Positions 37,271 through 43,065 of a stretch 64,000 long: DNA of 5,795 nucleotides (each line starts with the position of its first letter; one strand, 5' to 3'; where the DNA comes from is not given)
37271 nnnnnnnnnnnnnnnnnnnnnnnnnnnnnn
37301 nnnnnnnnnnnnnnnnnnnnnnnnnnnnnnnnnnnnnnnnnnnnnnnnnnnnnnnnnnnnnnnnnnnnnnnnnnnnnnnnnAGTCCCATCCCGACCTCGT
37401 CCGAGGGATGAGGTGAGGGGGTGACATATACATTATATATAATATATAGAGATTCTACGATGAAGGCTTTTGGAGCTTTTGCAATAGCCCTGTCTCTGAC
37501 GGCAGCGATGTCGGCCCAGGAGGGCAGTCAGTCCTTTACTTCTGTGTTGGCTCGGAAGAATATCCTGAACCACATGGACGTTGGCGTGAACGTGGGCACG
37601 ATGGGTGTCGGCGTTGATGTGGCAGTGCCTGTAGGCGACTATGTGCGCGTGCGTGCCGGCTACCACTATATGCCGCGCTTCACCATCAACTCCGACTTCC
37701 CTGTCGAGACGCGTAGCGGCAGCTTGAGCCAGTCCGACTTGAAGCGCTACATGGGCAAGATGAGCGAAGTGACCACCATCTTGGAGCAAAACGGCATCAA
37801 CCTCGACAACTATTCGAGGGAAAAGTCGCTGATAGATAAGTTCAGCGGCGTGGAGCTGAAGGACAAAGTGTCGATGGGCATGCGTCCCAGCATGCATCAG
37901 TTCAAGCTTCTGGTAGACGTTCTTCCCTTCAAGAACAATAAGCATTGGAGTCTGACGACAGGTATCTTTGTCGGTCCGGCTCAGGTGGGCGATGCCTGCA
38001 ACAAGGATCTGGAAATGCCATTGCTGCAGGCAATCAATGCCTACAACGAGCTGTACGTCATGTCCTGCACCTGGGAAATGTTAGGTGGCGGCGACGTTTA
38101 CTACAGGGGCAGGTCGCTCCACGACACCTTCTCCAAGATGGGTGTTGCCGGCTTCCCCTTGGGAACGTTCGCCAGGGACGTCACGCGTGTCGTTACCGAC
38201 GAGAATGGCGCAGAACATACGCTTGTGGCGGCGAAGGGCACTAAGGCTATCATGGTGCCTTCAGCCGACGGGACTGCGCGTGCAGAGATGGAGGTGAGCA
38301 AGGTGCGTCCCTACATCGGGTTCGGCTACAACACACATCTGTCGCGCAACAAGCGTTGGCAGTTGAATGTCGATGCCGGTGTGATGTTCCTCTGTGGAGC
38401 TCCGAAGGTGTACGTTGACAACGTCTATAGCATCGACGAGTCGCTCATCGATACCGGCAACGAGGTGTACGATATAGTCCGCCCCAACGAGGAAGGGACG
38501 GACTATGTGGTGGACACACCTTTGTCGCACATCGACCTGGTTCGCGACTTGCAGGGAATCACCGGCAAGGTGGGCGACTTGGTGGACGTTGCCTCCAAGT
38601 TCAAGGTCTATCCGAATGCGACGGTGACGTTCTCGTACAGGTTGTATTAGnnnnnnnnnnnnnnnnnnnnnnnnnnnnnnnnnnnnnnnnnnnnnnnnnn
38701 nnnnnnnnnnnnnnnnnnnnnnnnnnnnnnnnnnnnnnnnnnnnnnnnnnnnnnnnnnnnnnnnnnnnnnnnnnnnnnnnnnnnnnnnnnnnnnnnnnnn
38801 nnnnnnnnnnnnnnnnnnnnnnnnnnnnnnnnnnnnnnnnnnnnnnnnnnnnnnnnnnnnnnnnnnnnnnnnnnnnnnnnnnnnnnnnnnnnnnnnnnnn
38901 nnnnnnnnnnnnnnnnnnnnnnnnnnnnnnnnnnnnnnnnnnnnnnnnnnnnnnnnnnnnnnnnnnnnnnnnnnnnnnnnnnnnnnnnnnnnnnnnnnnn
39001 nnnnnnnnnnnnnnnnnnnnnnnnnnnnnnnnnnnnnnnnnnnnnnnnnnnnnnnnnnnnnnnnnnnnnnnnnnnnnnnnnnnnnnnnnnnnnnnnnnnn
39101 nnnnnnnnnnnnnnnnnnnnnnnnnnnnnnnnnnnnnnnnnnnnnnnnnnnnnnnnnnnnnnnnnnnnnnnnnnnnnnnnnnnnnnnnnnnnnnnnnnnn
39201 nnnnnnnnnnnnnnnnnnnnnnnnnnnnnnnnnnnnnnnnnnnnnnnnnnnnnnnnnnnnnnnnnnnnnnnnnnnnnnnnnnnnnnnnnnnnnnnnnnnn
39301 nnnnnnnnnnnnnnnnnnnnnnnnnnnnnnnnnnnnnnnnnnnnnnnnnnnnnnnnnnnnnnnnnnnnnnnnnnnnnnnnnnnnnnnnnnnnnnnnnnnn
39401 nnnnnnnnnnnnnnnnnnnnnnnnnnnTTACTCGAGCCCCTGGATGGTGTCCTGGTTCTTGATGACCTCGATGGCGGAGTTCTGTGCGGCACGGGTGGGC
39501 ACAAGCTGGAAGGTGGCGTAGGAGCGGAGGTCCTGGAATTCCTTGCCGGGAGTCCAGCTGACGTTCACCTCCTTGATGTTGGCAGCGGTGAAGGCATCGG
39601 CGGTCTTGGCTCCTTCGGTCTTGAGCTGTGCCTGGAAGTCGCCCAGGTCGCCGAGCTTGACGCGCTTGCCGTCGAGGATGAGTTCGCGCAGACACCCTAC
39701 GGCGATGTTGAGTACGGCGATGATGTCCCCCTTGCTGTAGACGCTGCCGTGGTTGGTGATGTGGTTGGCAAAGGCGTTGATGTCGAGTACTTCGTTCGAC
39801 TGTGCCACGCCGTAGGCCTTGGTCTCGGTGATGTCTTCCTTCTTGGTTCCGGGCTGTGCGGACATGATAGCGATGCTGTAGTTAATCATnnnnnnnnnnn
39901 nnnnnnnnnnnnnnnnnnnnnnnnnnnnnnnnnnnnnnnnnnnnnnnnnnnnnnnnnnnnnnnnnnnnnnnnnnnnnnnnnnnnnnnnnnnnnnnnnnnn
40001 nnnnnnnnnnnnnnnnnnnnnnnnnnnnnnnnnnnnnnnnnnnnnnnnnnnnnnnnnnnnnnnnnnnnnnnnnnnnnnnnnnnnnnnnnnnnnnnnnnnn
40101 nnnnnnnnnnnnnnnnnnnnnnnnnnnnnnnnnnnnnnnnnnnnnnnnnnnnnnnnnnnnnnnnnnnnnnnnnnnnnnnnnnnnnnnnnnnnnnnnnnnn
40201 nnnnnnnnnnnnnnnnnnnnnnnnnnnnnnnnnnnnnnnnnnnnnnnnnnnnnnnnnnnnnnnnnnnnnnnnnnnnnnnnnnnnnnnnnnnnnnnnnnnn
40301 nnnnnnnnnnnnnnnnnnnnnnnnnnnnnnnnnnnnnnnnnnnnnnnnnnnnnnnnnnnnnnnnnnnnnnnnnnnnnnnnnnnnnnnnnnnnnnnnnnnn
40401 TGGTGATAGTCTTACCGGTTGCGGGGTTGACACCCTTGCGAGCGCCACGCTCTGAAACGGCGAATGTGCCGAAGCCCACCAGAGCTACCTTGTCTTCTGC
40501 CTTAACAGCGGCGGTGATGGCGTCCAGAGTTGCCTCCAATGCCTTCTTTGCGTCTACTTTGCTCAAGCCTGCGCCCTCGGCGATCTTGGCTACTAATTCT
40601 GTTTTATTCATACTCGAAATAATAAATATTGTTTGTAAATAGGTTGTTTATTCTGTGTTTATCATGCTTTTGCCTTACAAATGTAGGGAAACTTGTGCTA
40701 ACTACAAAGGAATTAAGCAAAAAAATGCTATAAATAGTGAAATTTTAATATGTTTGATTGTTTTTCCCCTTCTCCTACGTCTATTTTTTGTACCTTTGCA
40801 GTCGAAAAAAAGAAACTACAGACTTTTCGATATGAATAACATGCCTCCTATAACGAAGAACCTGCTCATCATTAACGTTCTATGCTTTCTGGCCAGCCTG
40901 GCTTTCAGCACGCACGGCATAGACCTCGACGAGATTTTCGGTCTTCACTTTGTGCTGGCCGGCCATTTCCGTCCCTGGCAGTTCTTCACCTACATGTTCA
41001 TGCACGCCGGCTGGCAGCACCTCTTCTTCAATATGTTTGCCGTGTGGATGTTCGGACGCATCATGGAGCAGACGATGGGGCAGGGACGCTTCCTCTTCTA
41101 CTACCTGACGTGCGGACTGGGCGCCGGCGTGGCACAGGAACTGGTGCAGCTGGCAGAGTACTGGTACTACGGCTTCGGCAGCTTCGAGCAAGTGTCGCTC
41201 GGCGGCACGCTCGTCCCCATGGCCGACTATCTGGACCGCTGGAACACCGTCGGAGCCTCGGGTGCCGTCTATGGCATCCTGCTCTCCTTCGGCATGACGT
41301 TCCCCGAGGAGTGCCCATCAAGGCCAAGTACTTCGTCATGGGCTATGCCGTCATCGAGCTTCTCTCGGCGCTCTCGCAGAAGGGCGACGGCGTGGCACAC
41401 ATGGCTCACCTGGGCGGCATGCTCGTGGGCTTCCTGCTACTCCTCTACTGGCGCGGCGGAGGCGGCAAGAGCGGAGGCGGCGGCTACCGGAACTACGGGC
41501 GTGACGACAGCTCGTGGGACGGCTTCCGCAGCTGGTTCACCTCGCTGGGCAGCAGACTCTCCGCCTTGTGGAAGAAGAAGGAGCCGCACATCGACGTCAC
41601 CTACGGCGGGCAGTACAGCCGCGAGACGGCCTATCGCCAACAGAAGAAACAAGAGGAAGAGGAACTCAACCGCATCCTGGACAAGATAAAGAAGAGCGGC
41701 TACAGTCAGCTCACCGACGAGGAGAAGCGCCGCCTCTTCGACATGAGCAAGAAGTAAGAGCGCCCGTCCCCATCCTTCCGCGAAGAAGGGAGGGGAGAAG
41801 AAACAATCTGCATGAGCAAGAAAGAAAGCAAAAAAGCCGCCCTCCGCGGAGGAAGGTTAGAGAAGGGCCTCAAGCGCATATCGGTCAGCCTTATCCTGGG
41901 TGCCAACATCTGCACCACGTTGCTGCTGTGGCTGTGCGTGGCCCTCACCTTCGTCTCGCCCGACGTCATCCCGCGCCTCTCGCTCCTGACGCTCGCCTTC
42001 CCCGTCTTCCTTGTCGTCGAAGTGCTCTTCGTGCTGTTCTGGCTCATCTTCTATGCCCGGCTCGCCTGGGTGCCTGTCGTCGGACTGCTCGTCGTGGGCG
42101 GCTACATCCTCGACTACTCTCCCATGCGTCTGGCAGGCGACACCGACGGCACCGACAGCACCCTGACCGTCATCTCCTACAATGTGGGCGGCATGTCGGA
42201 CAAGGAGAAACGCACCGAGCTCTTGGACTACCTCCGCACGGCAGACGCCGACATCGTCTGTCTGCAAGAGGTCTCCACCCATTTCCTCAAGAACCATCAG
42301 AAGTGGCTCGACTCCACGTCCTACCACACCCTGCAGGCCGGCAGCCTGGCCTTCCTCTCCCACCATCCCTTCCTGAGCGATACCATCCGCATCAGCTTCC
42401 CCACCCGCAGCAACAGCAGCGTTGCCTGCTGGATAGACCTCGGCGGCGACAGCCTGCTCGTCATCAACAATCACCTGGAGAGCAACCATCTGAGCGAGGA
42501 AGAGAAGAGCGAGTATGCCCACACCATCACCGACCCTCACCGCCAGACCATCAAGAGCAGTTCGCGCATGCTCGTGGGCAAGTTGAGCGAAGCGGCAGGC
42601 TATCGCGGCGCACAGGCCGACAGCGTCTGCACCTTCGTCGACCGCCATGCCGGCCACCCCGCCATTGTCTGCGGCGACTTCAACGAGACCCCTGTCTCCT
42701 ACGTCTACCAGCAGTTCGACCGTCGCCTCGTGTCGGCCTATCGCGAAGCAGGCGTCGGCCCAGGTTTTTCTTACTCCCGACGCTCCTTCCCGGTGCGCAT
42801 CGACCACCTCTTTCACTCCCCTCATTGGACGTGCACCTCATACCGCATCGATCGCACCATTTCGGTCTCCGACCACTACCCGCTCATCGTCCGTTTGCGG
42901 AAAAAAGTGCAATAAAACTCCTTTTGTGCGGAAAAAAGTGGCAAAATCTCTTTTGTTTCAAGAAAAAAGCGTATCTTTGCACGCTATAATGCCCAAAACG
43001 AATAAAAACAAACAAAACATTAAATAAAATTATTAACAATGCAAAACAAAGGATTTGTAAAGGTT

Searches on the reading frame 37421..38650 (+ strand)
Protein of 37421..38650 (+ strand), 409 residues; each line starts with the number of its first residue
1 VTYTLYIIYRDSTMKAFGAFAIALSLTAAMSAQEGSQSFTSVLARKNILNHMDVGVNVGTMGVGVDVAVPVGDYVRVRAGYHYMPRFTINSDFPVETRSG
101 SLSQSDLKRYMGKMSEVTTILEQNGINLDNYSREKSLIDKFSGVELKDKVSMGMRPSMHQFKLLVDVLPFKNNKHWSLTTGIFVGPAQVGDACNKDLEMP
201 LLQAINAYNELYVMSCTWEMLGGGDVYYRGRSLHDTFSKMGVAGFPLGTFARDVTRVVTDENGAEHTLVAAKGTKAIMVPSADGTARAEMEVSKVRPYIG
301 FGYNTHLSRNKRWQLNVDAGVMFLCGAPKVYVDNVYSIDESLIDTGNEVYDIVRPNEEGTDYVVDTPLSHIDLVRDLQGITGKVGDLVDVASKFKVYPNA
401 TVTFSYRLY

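Call 3: search_protein_families(library=pfam, proteins=[window:37421-38650:+], max_evalue=0.01)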
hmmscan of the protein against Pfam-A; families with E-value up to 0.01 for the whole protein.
window:37421-38650:+ (409 aa): 0 families

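Call 4: search_protein_families(library=ncbifam, proteins=[window:37421-38650:+], max_evalue=0.01)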
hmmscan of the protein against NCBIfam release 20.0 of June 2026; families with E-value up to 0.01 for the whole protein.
window:37421-38650:+ (409 aa): 1 family
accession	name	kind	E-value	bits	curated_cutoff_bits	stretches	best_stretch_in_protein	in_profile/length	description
NF038067.1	OMP_CarO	equivalog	0.0018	17.7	300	0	287-339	159-209/249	ornithine uptake porin CarO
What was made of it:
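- On CarO-type 8-stranded outer-membrane barrels (neighbour gene 37460-38650): The sequence scores 17.7 bits, E = 0.0018, far below the cut-off (call 4).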

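Call 19: search_protein_families(library=pfam, proteins=[window:37460-38650:+], max_evalue=10)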
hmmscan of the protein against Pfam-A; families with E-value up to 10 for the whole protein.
window:37460-38650:+ (396 aa): 0 families

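Call 20: search_protein_families(library=ncbifam, proteins=[window:37460-38650:+], max_evalue=10)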
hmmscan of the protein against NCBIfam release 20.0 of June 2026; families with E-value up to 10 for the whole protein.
window:37460-38650:+ (396 aa): 1 family
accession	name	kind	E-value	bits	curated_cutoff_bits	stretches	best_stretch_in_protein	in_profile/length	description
NF038067.1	OMP_CarO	equivalog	0.0018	17.7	300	2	274-326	159-209/249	ornithine uptake porin CarO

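Call 37: find_homologous_proteins(query=window:37460-38647:+, max_evalue=0.001)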
Query window:37460-38647:+ (396 aa): 360 proteins with E <= 0.001 among 4841 candidates; the best 120 are listed.
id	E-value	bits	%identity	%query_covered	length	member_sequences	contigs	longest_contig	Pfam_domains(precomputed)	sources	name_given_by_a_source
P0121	4.4e-260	880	98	100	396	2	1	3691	-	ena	-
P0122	3.9e-252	854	95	100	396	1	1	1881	-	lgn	-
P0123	1.2e-251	852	94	100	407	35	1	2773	-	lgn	-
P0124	4.7e-227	772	85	100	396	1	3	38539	-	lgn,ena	-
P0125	1.8e-220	750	84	95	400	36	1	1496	-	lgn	-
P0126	4.4e-213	726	83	97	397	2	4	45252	-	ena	-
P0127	1.4e-199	681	76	100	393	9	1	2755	-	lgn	-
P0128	4.0e-195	666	75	100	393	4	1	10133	-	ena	-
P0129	9.1e-159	547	65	100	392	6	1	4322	-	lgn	-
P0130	7.8e-151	521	63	95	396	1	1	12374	-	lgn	-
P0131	1.3e-149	517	62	95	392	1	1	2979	-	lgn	-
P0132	4.6e-148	512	62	95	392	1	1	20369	-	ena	-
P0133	1.2e-146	507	61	100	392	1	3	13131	-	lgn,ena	-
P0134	2.7e-142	493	98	56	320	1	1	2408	-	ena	-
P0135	7.1e-138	478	59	100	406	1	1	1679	-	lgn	-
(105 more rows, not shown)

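Call 50: predict_structure(alignment_id=A3)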
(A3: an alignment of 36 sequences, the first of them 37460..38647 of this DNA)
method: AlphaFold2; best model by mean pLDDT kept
length: 396 residues; sequences in the alignment: 36
mean_pLDDT: 81.6   pTM: 0.75
mean pLDDT of the five models: 81.6, 80.8, 79.7, 79.7, 74.4
residues with pLDDT >= 90: 117; 70-90: 219; 50-70: 39; < 50: 21
segments of 3 or more residues with pLDDT < 50: 13-25, 88-91
pLDDT, mean of each block of 10 residues (from residue 1): 54 44 49 62 87 86 89 83 70 63 69 79 83 81 89 81 88 91 89 90 84 74 85 93 82 87 93 90 92 83 90 88 92 88 86 91 88 81 86 85
secondary structure, 60 per line:
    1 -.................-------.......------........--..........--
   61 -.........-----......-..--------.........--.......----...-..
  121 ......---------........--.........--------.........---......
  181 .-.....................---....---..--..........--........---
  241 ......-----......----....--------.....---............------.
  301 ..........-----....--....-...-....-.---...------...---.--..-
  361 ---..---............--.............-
elements in order: H2-18 H26-32 E39-46 E49-58 E62-70 E76-81 H93-101 H104-110 H119-126 E136-143 E146-154 E163-171 E175-181 H183-203 H207-210 H220-227 E230-237 E241-246 E252-257 E262-265 E274-278 E282-293 E300-310 E316-319 E322-325 E340-342 E349-351 H369-380 E383-395
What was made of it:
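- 37460..38650 (+): 396-aa outer-membrane beta-barrel protein with large extracellular inserts. It ends ...TFSYRLY. AF2 mean pLDDT 81.6 (call 50).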

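Call 52: fold_search(model_id=the predicted structure, library=pdb)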
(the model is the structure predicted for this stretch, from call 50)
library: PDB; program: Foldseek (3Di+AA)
matches with E <= 10: 575; with E <= 0.001: 6
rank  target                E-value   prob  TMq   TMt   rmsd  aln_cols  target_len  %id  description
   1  4rl9_B                3.1e-09  1.00  0.32  0.59  13.0       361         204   11  Crystal structure of Acinetobacter baumannii CarO1 (released 2015-04-22)
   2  4fuv                  3.3e-09  1.00  0.30  0.53  10.8       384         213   11  Crystal Structure of Acinetobacter baumannii CarO (released 2013-07-10)
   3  4rl9_A                4.6e-09  1.00  0.32  0.58  13.0       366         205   11  Crystal structure of Acinetobacter baumannii CarO1 (released 2015-04-22)
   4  4rlb_A                3.1e-08  1.00  0.31  0.55  11.6       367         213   13  Crystal structure of Acinetobacter baumannii CarO2 (released 2015-04-22)
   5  9dc4_A                3.2e-04  0.69  0.18  0.10  18.1       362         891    9  Transferrin Binding Protein A in complex with transferrin binding protein B, transferrin and globular domain of TonB (released 2026-03-04)
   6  3pgs_A                8.5e-04  0.54  0.19  0.18  23.6       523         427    8  Phe3Gly mutant of EcFadL (released 2011-05-25)
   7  9fzd_A                1.1e-03  0.99  0.20  0.40  14.2       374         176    8  Structure of OmpA-long in complex with nanobody Nb39 (released 2024-07-17)
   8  2r4o_A                1.2e-03  0.30  0.18  0.17  27.1       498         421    8  Crystal structure of the long-chain fatty acid transporter FadL mutant delta NPA (released 2008-09-16)
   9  2r4p_A                1.6e-03  0.41  0.18  0.17  22.2       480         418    8  Crystal structure of the long-chain fatty acid transporter FadL mutant G212E (released 2008-09-16)
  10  3pgs_B                2.0e-03  0.38  0.18  0.17  23.3       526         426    8  Phe3Gly mutant of EcFadL (released 2011-05-25)
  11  2r8a_A                2.0e-03  0.30  0.15  0.17  24.4       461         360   10  Crystal structure of the long-chain fatty acid transporter FadL mutant delta N8 (released 2008-09-23)
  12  9clt_A                2.1e-03  0.60  0.19  0.10  17.6       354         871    9  Transferrin Binding Protein A in complex with transferrin binding protein B and transferrin (iron bound to N lobe only (released 2026-03-11)
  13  3ddr_A                2.1e-03  0.25  0.13  0.08  18.1       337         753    8  Structure of the Serratia marcescens hemophore receptor HasR-Ile671Gly mutant in complex with its hemophore HasA and h (released 2009-01-20)
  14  1t1l_A                3.0e-03  0.28  0.19  0.19  22.7       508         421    9  Crystal structure of the long-chain fatty acid transporter FadL (released 2004-06-15)
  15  3dwn_A                3.5e-03  0.28  0.19  0.18  20.4       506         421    8  Crystal structure of the long-chain fatty acid transporter FadL mutant A77E/S100R (released 2008-12-16)
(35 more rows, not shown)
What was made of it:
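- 37460..38650 (+): Best Foldseek matches are the A. baumannii CarO 8-stranded barrels, E = 3e-9, probability 1.0 (call 52).
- On CarO-type 8-stranded outer-membrane barrels (neighbour gene 37460-38650): The fold does match: Foldseek against CarO 4rl9/4fuv gives E = 3e-9, probability 1.0, TM-score on target 0.53-0.59 (call 52).
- Protein 4 has a CarO-like outer-membrane barrel fold (calls 50, 52).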

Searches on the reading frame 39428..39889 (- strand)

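Call 62: search_protein_families(library=pfam, proteins=[window:39428-39889:-], max_evalue=0.00001)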
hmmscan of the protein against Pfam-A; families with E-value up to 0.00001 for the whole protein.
window:39428-39889:- (153 aa): 1 family
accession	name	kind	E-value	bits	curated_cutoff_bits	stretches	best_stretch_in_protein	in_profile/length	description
PF18291.6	HU-HIG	-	9.5e-19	68.1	26.2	1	2-123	3-119/125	HU domain fused to wHTH, Ig, or Glycine-rich motif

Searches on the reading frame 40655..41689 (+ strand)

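Call 62: search_protein_families(library=pfam, proteins=[window:40655-41689:+], max_evalue=0.00001)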
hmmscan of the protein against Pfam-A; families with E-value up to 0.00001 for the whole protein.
window:40655-41689:+ (344 aa): 1 family
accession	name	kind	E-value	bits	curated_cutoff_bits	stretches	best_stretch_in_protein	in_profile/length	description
PF01694.28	Rhomboid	-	1.5e-23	84.1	22.6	1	106-217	3-87/143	Rhomboid domain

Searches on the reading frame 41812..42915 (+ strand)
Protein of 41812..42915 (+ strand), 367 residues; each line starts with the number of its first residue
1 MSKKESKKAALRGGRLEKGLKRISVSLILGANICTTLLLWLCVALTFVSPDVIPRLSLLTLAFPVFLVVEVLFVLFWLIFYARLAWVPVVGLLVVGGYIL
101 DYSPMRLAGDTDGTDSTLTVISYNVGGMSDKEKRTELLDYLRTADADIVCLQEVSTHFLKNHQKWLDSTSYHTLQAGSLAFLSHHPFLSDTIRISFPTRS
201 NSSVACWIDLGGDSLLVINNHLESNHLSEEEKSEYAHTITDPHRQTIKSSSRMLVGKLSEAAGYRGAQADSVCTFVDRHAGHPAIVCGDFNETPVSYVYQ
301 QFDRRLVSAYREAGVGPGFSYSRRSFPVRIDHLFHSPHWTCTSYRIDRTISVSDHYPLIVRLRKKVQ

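Call 62: search_protein_families(library=pfam, proteins=[window:41812-42915:+], max_evalue=0.00001)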
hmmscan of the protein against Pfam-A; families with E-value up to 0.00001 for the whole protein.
window:41812-42915:+ (367 aa): 1 family
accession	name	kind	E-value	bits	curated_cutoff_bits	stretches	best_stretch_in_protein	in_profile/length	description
PF03372.29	Exo_endo_phos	-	2.2e-21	77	24.5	1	121-355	1-225/225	Endonuclease/Exonuclease/phosphatase family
